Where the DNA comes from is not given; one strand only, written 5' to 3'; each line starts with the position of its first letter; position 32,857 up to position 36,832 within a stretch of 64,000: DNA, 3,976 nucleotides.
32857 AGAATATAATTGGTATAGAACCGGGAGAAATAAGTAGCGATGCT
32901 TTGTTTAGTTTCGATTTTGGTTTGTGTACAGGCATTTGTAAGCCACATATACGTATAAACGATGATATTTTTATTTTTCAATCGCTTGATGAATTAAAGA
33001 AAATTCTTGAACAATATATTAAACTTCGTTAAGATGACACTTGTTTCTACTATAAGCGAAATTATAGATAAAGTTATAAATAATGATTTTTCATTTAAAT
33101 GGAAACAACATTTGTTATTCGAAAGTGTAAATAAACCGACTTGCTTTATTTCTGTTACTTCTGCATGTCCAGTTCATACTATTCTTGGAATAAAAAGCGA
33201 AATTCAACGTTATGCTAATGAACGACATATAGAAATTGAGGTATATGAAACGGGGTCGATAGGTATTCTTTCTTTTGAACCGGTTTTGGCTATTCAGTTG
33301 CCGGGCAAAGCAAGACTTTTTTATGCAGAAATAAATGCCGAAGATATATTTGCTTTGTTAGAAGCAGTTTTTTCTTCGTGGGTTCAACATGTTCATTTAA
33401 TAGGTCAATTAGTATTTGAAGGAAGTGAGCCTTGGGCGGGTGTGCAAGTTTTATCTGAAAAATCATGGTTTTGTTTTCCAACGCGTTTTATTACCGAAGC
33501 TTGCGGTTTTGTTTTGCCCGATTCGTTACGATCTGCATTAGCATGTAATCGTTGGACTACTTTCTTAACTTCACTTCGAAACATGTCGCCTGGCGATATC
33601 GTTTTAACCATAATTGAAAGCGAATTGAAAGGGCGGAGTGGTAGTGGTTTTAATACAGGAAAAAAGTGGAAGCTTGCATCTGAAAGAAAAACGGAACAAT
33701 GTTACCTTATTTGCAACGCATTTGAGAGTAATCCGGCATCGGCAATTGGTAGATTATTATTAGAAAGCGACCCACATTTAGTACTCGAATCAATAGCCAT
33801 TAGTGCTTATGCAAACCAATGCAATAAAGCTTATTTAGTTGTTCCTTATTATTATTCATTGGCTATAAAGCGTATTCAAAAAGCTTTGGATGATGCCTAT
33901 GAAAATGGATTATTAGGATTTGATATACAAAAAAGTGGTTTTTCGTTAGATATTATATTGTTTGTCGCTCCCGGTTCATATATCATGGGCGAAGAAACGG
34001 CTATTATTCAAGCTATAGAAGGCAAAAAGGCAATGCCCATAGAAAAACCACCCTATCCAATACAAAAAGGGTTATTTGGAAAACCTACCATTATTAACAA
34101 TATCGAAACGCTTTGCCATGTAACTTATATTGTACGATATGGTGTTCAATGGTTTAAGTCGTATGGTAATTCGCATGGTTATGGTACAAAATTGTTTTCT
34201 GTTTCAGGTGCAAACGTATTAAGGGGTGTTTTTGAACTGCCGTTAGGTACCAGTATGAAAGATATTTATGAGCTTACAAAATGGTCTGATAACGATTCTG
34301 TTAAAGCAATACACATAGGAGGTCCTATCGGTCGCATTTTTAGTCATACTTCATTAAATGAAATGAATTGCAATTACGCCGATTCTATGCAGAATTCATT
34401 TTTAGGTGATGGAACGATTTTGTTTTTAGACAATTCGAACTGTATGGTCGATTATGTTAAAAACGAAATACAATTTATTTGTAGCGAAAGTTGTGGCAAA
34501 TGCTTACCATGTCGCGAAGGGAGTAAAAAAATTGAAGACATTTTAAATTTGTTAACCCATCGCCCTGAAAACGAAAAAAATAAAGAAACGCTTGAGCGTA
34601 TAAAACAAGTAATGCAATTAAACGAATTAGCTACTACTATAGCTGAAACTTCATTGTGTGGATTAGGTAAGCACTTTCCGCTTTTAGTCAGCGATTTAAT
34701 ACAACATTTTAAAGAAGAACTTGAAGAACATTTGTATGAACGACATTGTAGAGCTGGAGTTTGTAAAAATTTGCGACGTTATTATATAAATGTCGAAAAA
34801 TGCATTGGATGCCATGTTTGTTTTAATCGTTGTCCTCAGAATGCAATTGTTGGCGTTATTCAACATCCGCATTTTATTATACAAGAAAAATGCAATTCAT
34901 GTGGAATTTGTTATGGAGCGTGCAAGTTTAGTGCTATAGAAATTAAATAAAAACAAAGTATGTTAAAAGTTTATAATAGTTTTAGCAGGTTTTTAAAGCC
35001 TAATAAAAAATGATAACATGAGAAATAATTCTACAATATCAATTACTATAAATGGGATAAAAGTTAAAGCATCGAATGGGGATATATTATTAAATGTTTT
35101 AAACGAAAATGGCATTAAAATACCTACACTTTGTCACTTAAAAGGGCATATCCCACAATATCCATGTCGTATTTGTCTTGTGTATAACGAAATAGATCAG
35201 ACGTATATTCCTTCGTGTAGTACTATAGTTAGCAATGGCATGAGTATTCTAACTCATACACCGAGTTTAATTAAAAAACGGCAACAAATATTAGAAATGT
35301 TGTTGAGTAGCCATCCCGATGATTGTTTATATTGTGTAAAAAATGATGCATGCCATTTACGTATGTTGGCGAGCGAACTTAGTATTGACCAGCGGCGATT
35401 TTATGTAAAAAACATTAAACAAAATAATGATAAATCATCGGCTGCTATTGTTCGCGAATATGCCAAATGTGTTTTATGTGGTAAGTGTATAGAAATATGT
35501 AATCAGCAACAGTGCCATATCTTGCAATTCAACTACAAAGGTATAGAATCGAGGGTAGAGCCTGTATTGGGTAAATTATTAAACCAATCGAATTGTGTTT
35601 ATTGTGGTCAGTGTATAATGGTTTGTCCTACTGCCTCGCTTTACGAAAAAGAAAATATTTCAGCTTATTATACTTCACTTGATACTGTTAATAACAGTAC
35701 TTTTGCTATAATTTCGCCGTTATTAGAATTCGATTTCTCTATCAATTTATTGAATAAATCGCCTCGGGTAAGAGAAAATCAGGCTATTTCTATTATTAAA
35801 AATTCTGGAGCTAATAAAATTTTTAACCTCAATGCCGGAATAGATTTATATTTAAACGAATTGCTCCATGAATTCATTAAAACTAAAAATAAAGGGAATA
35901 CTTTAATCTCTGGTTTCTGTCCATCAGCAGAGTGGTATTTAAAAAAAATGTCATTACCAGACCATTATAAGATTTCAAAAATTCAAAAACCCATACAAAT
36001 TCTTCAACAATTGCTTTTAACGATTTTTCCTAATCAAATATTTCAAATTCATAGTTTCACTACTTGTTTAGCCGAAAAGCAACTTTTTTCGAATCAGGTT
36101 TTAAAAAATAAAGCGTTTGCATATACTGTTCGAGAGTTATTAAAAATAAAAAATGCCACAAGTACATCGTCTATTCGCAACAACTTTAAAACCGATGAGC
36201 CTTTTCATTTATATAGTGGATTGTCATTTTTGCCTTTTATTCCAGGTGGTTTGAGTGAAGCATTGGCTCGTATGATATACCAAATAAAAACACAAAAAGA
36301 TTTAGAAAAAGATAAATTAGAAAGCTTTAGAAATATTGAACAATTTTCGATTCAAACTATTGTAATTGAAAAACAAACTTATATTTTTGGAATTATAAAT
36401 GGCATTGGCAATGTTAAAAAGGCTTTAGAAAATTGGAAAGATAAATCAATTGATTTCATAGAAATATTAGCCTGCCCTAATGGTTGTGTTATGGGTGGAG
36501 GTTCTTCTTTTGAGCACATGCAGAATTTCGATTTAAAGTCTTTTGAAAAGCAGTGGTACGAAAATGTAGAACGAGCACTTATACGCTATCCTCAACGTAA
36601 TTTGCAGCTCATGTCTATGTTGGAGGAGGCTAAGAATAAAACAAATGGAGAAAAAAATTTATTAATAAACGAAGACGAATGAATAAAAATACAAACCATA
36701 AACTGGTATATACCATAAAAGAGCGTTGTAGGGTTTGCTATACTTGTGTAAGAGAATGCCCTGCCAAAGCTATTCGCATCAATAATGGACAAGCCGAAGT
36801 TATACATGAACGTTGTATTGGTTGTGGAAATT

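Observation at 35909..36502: The presumed catalytic HydA subunit has a degenerate H-cluster pocket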

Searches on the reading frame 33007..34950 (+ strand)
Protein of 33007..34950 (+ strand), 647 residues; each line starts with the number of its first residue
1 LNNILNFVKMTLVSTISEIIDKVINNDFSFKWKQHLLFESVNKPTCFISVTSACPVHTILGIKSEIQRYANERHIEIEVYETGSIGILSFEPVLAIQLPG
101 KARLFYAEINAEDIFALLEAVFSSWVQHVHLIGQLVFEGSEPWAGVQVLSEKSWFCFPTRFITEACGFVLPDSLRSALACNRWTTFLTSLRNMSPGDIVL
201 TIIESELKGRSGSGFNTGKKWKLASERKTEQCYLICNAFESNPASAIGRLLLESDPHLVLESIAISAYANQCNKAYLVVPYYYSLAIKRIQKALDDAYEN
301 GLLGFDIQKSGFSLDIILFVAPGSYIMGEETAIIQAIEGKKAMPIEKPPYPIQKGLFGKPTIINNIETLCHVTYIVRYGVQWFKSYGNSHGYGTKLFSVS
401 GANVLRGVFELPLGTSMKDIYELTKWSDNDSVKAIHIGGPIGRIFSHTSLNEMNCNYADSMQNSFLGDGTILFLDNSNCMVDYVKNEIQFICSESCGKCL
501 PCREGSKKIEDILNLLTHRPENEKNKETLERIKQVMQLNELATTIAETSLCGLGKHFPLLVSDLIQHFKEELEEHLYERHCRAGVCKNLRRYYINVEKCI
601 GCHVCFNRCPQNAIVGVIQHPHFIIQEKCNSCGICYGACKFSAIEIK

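Call 4: search_protein_families(library=pfam, proteins=[window:33007-34950:+], max_evalue=0.01)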
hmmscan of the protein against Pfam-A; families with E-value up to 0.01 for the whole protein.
window:33007-34950:+ (647 aa): 8 families
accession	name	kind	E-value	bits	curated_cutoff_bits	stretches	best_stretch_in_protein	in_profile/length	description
PF01512.22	Complex1_51K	-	9.1e-33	113.7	31.2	1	204-373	3-149/150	Nuo51 FMN-binding domain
PF10589.14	NADH_4Fe-4S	-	2.6e-20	72.5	23.5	1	483-575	2-85/85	NADH-ubiquinone oxidoreductase-F iron-sulfur binding region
PF00037.32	Fer4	-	3.1e-09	36.7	21.1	2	592-614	1-23/24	4Fe-4S binding domain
PF14697.11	Fer4_21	-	8e-06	26.3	35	1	594-644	3-57/59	4Fe-4S dicluster domain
PF13237.11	Fer4_10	-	8.1e-06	26.1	25.5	1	592-639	2-52/53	4Fe-4S dicluster domain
PF12797.12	Fer4_2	-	2.2e-05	24.5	24.5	2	591-610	2-21/22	4Fe-4S binding domain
PF13187.11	Fer4_9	-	8.9e-05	22.9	27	1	598-642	1-50/52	4Fe-4S dicluster domain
PF12838.12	Fer4_7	-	0.00099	20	27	1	598-642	1-51/52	4Fe-4S dicluster domain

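Call 5: search_protein_families(library=ncbifam, proteins=[window:33007-34950:+], max_evalue=0.01)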
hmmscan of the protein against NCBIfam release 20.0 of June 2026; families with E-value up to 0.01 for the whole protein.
window:33007-34950:+ (647 aa): 41 families (the best 25 are shown)
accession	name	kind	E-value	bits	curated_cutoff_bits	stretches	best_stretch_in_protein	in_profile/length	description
TIGR01959.1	nuoF_fam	equivalog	1.1e-99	333.6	558.65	1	173-575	13-409/410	NADH-quinone oxidoreductase subunit NuoF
NF010120.0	PRK13596.1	equivalog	4.7e-79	265.9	389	1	173-580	19-421/433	NADH-quinone oxidoreductase subunit NuoF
NF008436.0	PRK11278.1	equivalog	7.7e-74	249.2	749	1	187-538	40-396/448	NADH-quinone oxidoreductase subunit NuoF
TIGR01944.1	rnfB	subfamily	2.1e-12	47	68.7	1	589-646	105-162/190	RnfABCDGE type electron transport complex subunit B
NF005415.0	PRK06991.1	equivalog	7.9e-10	38.8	281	1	592-645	80-133/284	electron transport complex subunit RsxB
NF003475.0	PRK05113.1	equivalog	1.8e-09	37.8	203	1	591-646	107-162/190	electron transport complex subunit RsxB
NF006446.0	PRK08764.1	equivalog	1.1e-08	35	220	1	587-646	76-135/139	Rnf electron transport complex subunit RnfB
TIGR04481.1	PR_assoc_PrdC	equivalog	4.6e-08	32.3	490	1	198-440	76-283/425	proline reductase-associated electron transfer protein PrdC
NF038196.1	ferrodoxin_EFR1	subfamily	1.1e-07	32.1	75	1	566-646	155-231/242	EFR1 family ferrodoxin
TIGR02700.1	flavo_MJ0208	hypoth_equivalog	2.9e-07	30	251.35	1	581-645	132-195/234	dihydromethanopterin reductase (acceptor)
NF041836.1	rnfB_Methano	equivalog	1e-06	28.4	445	1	596-647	215-265/265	Rnf electron transport complex subunit RnfB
NF003454.1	PRK05035.1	equivalog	1.2e-06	27.4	345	1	187-441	115-333/556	electron transport complex subunit RsxC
NF005505.0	PRK07118.1-4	equivalog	1.6e-06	27.8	378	1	597-647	216-265/265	Fe-S cluster domain-containing protein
TIGR01945.1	rnfC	subfamily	2.4e-06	26.4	245.95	1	187-441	113-330/435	RnfABCDGE type electron transport complex subunit C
NF040770.1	hetero_SS_HdrA2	exception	3.3e-06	25.5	1100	1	593-646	573-625/777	CoB-CoM heterodisulfide reductase HdrA2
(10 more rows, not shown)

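Call 12: search_solved_structures(query=window:33007-34950:+, max_evalue=1e-20, show_alignments=2)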
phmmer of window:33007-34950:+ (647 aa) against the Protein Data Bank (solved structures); distinct sequences matched with E-value up to 1e-20: 61 (the best 60 are shown).
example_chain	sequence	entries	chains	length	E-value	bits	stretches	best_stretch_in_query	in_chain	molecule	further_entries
7q4v_B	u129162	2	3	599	4.8e-113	381.9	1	63-644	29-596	Iron hydrogenase HydB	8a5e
7p5h_B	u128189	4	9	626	7e-112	378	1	79-646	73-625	Fe-hydrogenase, subunit beta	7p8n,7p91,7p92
7t2r_B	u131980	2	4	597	2.6e-110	372.9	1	61-644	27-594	NiFe hydrogenase subunit B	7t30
9n5u_B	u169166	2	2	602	7.2e-109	368.1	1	71-646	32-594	NfnB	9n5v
9bov_B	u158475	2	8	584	2.3e-106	359.9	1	66-646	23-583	NADH dehydrogenase (Quinone)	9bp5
7q4w_B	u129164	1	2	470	2.5e-106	359.7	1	190-644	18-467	Iron hydrogenase HydB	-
8a6t_B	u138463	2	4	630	2.6e-105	356.3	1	72-644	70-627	Electron bifurcating hydrogenase subunit HydB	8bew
8oh5_B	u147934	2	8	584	5.8e-104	351.9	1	73-645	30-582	NAD-reducing hydrogenase subunit HoxF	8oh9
9mqx_B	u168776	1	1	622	1.3e-99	337.5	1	75-644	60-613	NADH:ubiquinone oxidoreductase, NADH-binding (51 kD) subunit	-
9fe7_B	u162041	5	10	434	1.8e-72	247.8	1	189-575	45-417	NADH-quinone oxidoreductase subunit F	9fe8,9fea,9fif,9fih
6hl2_B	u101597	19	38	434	1.8e-72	247.8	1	189-575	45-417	NADH-quinone oxidoreductase subunit F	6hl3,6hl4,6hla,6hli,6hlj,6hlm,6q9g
7q5y_C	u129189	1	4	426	1.8e-72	247.8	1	189-575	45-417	NADH-quinone oxidoreductase subunit F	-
6q9c_B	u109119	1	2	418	2.6e-72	247.3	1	189-575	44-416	NADH-quinone oxidoreductase subunit F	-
9fii_B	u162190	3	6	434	6.5e-72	246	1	189-575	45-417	NADH-quinone oxidoreductase subunit F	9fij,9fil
6r7p_B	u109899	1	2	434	8.9e-72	245.5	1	189-575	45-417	NADH-quinone oxidoreductase subunit F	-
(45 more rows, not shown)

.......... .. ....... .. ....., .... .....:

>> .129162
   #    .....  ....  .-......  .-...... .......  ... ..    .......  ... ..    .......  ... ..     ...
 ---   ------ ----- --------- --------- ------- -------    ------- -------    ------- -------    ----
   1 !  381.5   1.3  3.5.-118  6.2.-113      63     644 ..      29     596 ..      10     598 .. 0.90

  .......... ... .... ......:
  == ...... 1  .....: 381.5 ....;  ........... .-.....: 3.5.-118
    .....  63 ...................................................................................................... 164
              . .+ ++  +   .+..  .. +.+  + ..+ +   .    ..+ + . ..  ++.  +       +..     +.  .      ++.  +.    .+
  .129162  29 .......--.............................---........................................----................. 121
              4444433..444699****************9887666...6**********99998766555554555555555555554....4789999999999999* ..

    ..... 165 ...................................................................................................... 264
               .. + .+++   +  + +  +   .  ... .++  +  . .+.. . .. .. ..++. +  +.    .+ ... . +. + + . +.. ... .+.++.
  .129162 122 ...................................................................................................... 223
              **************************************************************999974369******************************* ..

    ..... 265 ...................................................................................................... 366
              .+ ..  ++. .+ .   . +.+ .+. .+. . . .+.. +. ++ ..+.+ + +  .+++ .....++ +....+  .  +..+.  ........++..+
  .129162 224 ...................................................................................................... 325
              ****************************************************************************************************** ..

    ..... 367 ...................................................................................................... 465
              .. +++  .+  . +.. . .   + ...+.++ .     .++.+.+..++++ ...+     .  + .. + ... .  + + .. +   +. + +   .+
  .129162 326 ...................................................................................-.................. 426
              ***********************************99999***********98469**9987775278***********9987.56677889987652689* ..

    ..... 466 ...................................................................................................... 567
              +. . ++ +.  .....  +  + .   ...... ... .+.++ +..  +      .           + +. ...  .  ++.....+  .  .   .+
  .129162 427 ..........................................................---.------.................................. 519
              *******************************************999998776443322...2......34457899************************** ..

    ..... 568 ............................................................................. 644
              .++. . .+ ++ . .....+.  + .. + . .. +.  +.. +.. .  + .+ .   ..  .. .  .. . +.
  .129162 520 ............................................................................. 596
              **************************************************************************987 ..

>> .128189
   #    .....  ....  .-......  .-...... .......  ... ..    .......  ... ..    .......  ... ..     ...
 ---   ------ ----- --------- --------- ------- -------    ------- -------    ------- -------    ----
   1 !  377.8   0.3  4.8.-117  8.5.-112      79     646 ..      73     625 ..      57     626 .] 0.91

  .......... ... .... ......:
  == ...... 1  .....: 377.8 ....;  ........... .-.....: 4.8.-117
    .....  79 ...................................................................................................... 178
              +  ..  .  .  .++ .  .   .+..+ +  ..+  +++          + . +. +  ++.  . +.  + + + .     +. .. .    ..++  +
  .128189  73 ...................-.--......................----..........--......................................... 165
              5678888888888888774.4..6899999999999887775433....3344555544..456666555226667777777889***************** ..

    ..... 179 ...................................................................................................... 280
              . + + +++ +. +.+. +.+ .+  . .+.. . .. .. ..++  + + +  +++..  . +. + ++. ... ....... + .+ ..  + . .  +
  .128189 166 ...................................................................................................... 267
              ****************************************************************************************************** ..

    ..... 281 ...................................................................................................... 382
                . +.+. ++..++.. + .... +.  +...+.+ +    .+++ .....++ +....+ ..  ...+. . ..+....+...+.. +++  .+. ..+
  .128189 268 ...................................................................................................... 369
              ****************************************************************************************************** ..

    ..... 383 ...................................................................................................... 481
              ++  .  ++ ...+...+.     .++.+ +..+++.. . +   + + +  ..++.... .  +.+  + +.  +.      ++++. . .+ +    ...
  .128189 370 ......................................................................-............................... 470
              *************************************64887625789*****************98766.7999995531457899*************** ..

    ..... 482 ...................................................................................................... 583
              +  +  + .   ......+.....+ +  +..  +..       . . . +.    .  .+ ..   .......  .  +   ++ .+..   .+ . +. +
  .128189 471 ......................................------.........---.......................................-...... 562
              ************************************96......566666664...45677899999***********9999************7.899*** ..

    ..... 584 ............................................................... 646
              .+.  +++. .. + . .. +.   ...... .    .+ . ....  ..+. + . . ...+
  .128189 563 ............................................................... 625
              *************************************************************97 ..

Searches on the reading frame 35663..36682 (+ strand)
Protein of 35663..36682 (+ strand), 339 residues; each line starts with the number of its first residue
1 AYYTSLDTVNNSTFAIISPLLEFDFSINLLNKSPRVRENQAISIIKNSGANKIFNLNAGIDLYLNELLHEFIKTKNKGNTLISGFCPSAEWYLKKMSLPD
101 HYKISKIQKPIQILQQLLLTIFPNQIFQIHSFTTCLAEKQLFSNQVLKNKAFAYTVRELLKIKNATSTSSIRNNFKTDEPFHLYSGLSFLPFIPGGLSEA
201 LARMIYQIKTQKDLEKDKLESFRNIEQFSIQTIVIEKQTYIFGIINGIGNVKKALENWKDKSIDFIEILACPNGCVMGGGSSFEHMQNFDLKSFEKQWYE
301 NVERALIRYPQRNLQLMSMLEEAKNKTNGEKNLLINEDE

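Call 48: search_protein_representatives(protein=window:35663-36682:+)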
Query: 339 residues. Proteins with E-value up to 0.001 (for the whole library): 537; up to 1e-10: 63; up to 1e-30: 3. The best 150 are listed.
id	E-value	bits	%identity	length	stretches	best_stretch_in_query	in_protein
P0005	3.3e-96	338.5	51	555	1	1-335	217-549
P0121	7.5e-66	238.8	42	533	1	15-323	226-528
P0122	1.0e-30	123.4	26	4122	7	40-330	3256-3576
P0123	1.8e-20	89.7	28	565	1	10-314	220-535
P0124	5.2e-20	88.2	31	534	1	48-330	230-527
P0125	8.8e-19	84.2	31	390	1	40-294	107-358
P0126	1.2e-17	80.4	27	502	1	7-331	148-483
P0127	6.7e-17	78.0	29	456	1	39-324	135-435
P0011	8.1e-17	77.7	26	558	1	6-315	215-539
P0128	4.3e-16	75.3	31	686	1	42-283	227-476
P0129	4.5e-16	75.3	25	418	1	40-328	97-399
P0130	4.9e-16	75.2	32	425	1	43-282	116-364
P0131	2.0e-15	73.1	29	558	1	40-282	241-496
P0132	3.0e-15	72.6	25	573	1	38-324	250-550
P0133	4.3e-15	72.0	27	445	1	35-327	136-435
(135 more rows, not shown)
